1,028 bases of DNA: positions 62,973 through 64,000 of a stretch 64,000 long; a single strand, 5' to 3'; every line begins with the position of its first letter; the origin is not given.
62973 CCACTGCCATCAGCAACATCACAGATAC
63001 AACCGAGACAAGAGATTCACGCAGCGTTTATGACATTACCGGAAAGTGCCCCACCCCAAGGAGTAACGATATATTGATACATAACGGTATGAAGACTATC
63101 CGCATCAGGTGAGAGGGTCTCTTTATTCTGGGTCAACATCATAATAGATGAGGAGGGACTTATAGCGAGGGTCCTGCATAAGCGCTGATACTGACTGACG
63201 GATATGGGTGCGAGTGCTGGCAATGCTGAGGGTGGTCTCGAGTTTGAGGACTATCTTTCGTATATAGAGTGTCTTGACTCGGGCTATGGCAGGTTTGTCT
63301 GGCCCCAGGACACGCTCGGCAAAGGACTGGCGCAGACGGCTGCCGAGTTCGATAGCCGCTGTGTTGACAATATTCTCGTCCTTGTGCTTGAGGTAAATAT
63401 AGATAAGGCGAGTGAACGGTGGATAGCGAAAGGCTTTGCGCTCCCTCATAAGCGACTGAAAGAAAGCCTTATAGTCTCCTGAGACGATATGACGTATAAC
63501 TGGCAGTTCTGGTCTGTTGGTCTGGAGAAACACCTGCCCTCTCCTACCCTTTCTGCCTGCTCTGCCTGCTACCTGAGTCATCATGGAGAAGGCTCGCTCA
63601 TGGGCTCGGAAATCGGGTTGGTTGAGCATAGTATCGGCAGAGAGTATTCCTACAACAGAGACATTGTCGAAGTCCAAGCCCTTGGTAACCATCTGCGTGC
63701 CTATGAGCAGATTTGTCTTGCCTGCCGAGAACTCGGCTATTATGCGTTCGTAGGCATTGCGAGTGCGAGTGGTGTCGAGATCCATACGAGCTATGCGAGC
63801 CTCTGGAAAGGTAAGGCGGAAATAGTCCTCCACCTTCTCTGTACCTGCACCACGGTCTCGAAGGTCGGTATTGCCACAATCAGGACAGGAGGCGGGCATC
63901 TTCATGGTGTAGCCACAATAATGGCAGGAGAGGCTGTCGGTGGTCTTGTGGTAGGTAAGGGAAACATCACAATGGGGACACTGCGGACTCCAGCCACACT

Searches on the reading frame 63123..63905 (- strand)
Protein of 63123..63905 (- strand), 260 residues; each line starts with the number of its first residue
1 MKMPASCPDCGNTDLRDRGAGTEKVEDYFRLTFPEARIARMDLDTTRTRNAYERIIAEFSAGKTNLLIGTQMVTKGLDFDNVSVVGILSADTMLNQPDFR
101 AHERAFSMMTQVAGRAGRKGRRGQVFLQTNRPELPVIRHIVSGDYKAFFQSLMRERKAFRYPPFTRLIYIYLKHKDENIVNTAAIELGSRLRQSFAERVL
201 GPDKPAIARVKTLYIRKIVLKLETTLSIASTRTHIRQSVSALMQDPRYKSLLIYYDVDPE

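Call 76: search_protein_families(library=pfam, proteins=[window:63123-63905:-])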
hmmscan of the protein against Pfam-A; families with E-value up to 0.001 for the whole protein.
window:63123-63905:- (260 aa): 2 families
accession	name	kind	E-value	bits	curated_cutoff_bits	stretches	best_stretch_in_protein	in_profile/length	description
PF00271.37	Helicase_C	-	5.7e-10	39.9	23.5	1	26-120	29-110/110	Helicase conserved C-terminal domain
PF18074.6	PriA_C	-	2e-09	38.6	26.9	1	163-259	1-95/95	Primosomal protein N C-terminal domain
